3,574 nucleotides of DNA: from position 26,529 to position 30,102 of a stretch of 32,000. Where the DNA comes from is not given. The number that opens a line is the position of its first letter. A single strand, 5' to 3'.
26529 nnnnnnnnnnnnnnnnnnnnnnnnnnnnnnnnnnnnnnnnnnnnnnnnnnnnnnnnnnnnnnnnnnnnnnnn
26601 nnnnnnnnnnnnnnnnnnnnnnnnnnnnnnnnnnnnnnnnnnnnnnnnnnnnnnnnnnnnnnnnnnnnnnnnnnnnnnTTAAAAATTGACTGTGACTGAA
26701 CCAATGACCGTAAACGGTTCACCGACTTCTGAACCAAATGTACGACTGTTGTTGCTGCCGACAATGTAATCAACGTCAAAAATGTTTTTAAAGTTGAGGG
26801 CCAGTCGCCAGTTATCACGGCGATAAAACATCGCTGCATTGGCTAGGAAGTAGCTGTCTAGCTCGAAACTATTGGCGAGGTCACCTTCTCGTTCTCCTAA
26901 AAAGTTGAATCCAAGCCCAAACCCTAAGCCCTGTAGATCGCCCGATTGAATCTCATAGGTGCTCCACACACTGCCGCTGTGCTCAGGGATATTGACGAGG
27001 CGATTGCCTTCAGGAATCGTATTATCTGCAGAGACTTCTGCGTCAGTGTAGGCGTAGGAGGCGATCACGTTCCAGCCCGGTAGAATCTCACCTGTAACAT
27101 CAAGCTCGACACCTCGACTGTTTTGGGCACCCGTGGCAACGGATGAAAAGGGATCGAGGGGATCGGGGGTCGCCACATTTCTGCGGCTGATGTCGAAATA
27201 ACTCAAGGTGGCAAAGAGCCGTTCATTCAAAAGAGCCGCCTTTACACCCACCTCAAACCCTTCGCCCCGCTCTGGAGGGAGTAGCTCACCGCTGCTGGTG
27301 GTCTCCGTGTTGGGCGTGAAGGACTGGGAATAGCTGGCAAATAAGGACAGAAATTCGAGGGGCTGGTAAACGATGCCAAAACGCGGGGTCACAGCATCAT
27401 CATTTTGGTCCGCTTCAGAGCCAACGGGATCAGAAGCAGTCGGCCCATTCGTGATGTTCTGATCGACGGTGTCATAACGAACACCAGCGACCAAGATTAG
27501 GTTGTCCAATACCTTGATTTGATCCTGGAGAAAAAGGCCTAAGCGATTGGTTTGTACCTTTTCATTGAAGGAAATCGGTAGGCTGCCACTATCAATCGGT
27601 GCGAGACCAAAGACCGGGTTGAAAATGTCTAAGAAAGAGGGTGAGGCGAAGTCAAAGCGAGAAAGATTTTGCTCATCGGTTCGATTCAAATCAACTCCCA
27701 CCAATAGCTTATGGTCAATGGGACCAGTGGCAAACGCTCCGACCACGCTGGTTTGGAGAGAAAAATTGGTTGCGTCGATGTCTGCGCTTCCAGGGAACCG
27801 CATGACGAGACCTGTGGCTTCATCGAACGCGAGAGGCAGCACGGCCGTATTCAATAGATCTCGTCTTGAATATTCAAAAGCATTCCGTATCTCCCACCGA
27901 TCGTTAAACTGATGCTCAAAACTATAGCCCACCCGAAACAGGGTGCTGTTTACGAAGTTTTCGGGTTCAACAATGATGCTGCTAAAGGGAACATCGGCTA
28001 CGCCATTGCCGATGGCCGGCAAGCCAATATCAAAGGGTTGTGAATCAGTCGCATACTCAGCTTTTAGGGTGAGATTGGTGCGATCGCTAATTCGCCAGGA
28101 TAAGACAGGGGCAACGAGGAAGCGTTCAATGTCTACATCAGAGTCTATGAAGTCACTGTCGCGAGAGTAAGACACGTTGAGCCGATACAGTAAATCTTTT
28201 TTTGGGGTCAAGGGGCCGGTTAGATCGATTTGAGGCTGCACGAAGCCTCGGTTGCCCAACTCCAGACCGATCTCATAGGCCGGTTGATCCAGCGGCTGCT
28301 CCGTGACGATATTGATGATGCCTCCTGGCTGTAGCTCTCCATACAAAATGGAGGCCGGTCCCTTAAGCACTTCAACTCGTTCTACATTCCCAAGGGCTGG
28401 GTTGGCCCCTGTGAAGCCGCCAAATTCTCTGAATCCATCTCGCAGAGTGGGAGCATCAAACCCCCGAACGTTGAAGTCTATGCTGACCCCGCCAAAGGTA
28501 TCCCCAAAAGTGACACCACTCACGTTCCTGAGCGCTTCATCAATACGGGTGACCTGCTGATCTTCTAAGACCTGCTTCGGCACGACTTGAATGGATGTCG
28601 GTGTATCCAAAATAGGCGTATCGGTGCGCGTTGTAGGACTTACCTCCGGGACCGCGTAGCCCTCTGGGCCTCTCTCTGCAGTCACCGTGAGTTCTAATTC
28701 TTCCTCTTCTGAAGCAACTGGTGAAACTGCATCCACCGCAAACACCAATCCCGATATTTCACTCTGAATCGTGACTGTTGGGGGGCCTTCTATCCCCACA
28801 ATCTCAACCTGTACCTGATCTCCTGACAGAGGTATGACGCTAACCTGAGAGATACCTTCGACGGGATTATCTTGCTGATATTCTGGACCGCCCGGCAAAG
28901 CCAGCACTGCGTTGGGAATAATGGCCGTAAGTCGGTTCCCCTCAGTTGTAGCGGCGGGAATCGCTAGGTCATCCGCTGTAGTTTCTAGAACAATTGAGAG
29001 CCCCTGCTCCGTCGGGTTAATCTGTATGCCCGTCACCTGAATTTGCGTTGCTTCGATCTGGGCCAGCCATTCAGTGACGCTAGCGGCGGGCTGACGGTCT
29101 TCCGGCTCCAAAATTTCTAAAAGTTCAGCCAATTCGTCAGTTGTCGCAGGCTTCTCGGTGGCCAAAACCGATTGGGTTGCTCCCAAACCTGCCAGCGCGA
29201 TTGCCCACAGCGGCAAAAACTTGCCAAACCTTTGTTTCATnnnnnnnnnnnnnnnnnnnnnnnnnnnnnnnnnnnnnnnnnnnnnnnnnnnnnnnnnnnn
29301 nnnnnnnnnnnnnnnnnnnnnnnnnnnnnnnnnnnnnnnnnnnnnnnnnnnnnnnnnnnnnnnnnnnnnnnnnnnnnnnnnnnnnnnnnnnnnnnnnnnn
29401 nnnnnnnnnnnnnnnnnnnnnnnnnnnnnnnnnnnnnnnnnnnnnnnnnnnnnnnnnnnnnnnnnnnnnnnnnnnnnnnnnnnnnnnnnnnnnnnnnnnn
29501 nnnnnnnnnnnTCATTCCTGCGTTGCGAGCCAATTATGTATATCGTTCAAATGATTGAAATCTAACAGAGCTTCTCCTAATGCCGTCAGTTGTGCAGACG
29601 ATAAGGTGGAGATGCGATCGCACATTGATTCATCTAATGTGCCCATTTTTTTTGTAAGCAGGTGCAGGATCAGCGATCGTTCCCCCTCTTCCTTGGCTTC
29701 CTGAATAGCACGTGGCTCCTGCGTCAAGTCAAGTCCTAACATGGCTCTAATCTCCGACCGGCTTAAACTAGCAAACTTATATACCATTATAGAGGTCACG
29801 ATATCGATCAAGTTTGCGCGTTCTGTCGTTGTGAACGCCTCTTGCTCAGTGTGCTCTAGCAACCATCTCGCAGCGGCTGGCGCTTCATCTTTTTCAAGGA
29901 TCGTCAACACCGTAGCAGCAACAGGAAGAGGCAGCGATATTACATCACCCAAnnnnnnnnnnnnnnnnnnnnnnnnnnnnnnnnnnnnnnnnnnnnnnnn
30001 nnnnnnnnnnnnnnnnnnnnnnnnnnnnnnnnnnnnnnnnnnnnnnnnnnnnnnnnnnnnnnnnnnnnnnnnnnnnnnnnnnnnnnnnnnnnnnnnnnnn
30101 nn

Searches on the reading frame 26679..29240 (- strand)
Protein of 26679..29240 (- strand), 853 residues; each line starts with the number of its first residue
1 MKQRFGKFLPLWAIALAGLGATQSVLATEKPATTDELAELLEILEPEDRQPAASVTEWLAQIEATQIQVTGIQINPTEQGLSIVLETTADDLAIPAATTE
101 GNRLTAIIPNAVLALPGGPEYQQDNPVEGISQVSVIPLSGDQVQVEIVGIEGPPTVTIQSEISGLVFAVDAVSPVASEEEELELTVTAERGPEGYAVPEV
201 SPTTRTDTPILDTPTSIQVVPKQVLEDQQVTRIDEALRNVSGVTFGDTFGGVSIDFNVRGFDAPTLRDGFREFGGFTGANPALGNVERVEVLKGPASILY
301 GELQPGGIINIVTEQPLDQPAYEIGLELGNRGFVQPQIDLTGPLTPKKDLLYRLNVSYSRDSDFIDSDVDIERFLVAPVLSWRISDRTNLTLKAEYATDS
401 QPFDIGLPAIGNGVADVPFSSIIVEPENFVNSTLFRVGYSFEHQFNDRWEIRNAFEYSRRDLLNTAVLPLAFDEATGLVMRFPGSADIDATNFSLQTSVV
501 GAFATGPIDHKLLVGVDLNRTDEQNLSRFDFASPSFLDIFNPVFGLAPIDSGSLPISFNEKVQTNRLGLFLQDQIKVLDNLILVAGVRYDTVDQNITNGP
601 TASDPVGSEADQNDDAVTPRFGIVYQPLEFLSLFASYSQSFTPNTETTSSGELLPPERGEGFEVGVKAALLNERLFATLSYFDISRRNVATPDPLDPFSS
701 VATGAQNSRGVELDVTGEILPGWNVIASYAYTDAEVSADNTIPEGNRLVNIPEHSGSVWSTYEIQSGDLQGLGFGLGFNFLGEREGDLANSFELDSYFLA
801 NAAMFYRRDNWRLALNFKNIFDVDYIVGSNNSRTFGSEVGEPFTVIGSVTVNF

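Call 4: search_protein_families(library=pfam, proteins=[window:26679-29240:-])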
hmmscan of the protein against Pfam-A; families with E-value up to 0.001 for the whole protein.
window:26679-29240:- (853 aa): 4 families
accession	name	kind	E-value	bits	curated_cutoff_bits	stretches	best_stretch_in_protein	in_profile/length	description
PF00593.30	TonB_dep_Rec_b-barrel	-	1.6e-73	249.5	27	1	382-820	2-436/436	TonB dependent receptor-like, beta-barrel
PF07715.20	Plug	-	2.1e-23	83.3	23.9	1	210-308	2-107/107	TonB-dependent Receptor Plug Domain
PF11741.13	AMIN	-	2.3e-08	34.5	20.5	1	72-168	2-100/101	AMIN domain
PF25183.1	OMP_b-brl_4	-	6.5e-05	22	30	1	552-595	353-396/838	Outer membrane beta barrel domain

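Call 51: search_protein_families(library=ncbifam, proteins=[window:26679-29240:-], max_evalue=0.001)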
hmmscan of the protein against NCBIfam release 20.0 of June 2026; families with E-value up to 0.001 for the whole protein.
window:26679-29240:- (853 aa): 28 families (the best 25 are shown)
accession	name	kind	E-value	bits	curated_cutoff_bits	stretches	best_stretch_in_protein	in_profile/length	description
TIGR01783.1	TonB-siderophor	subfamily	2.8e-122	409.5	223.5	1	212-853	1-649/649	TonB-dependent siderophore receptor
NF007465.0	PRK10044.1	equivalog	1.3e-97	327.7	803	1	184-846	42-719/726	ferrichrome porin FhuA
NF010650.0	PRK14049.1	equivalog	1e-87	295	904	1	193-829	62-709/729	ferrioxamine B receptor precursor protein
NF010651.0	PRK14050.1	equivalog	8.8e-84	282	884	1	192-836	58-715/730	TonB-dependent siderophore receptor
NF047944.1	FoxamRcptFoxA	equivalog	6.8e-83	279.2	1300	1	198-851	39-695/697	ferrioxamine B receptor FoxA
NF007349.0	PRK09840.1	equivalog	2.1e-56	191.3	686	1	162-846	18-753/760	catecholate siderophore receptor Fiu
NF049960.1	siderphRecptFauA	equivalog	3.1e-43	148.2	900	1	193-826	57-702/727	TonB-dependent alcaligin siderophore receptor FauA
NF007447.0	PRK10003.1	equivalog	6e-31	107.5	666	1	185-780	49-652/727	ferric-rhodotorulic acid/ferric-coprogen receptor FhuE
TIGR01785.1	TonB-hemin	subfamily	1.4e-29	103.1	316.85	2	559-835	358-664/677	TonB-dependent heme/hemoglobin receptor family protein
TIGR01786.1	TonB-hemlactrns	subfamily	8.1e-28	97.2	323.75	2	542-834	383-695/719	TonB-dependent hemoglobin/transferrin/lactoferrin family receptor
TIGR01779.1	TonB-B12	equivalog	2e-16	59.7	599.7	2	203-342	35-182/614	TonB-dependent vitamin B12 receptor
NF041535.1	TonB_rec_PqqU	equivalog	4.5e-16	58.3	1200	2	559-850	364-672/676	TonB-dependent receptor PqqU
NF010010.0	PRK13483.1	equivalog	4.1e-15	54.8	927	1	209-316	46-165/660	ligand-gated channel protein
NF010038.0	PRK13513.1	equivalog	4.3e-15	55.3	942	1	209-315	48-166/659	ligand-gated channel protein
NF010011.0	PRK13484.1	equivalog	5.6e-14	51.3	1197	1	211-335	45-177/682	IreA family TonB-dependent siderophore receptor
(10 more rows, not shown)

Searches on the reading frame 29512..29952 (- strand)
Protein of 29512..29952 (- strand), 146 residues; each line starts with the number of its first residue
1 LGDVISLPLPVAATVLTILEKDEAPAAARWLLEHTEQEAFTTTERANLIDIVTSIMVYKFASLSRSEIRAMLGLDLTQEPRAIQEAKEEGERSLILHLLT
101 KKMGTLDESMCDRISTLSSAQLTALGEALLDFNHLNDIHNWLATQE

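Call 4: search_protein_families(library=pfam, proteins=[window:29512-29952:-])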
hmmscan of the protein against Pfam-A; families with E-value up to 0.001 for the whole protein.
window:29512-29952:- (146 aa): 2 families
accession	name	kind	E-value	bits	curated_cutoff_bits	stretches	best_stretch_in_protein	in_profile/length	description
PF14261.11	DUF4351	-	6.9e-20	71.3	25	1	84-142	1-59/59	Domain of unknown function (DUF4351)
PF11103.14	DUF2887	-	9.6e-13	49.1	24.1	1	6-72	134-200/200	Protein of unknown function (DUF2887)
